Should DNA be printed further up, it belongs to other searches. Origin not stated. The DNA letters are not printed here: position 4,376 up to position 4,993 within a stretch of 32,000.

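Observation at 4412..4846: Divergently transcribed putative RHH regulator with a 7-Cys sensor-like tail, plus operator-like repeats: candidate metal/thiol-responsive switch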

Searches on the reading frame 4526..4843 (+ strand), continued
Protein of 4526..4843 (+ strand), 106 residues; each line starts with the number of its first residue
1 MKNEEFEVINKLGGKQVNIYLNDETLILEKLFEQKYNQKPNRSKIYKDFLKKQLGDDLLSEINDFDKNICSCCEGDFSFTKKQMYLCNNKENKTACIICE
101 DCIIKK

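Call 32: list_cluster_members(proteins=[window:4526-4843:+, window:4304-4411:-, P0008])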
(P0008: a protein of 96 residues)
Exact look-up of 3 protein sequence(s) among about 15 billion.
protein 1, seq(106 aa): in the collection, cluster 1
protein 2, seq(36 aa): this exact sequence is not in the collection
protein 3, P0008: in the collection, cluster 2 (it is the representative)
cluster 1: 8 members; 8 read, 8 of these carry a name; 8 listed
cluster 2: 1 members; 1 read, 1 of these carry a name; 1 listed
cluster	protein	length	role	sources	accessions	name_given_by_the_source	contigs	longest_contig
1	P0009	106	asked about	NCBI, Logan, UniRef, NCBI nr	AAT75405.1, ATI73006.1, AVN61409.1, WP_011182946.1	unknown protein [Mesoplasma florum L1] | Uncharacterized protein n=1 Tax=Mesoplasma florum (strain ATCC 33453 / NBRC 100688 / NCTC ... | hypothetical protein [Mesoplasma florum]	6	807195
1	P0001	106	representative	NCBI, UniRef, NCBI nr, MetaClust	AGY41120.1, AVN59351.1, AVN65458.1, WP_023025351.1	hypothetical protein mflW37_0530 [Mesoplasma florum W37] | Uncharacterized protein n=1 Tax=Mesoplasma florum TaxID=2151 RepID=A0AAD0HRY2_MESFO | hypothetical protein [Mesoplasma florum]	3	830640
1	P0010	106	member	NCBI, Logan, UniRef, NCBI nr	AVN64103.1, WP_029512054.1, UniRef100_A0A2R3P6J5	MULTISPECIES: hypothetical protein [Mesoplasma] | Uncharacterized protein n=1 Tax=Mesoplasma florum TaxID=2151 RepID=A0A2R3P6J5_MESFO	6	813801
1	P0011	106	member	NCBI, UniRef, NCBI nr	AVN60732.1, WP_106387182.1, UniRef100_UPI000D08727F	hypothetical protein [Mesoplasma florum] | hypothetical protein n=1 Tax=Mesoplasma florum TaxID=2151 RepID=UPI000D08727F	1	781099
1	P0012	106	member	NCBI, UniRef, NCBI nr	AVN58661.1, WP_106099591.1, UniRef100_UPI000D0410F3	hypothetical protein [Mesoplasma florum] | hypothetical protein n=1 Tax=Mesoplasma florum TaxID=2151 RepID=UPI000D0410F3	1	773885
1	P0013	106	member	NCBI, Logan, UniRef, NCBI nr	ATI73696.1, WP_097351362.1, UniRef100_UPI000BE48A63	hypothetical protein [Mesoplasma florum] | hypothetical protein n=1 Tax=Mesoplasma florum TaxID=2151 RepID=UPI000BE48A63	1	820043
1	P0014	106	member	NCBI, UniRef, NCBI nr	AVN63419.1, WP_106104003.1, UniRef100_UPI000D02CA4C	hypothetical protein CG006_00220 [Mesoplasma florum] | hypothetical protein n=1 Tax=Mesoplasma florum TaxID=2151 RepID=UPI000D02CA4C | hypothetical protein [Mesoplasma florum]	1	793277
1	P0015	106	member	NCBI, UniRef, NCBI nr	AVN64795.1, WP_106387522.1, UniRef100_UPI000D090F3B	hypothetical protein CG002_00205 [Mesoplasma florum] | hypothetical protein n=1 Tax=Mesoplasma florum TaxID=2151 RepID=UPI000D090F3B | hypothetical protein [Mesoplasma florum]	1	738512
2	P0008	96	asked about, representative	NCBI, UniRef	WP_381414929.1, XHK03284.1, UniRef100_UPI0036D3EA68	hypothetical protein NPX79_02815 [Spiroplasma endosymbiont of Anurida maritima] | hypothetical protein n=1 Tax=Spiroplasma endosymbiont of Anurida maritima TaxID=2967972 ...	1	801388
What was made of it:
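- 4526..4846 (+): mfl049 CDS (106 aa plus stop). It is the founding member of an unannotated two-domain family. The exact sequence is AAT75405.1 'unknown protein', M. florum L1 (call 32).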

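Call 82: search_protein_families(library=phrogs, proteins=[window:4526-4843:+], max_evalue=1)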
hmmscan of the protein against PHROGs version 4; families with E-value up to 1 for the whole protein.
seq(106 aa): 3 families
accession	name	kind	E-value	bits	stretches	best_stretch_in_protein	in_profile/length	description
phrog_7136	-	unknown function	0.014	16.8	1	3-74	4-75/95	-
phrog_22229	-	unknown function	0.17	13.2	1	7-72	57-123/136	-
phrog_9584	-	unknown function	0.18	12.7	1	66-105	5-48/59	-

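Call 83: search_protein_families(library=padloc, proteins=[window:4526-4843:+], max_evalue=1)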
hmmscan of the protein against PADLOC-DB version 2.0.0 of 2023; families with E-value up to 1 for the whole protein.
seq(106 aa): 1 family
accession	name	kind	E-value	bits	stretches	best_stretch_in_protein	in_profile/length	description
PDLC01723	typeIV_Cas8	-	0.12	9.8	1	57-101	18-64/267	Csf1_2_IVA3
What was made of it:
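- Tried and rejected: This is noise (calls 82, 83).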
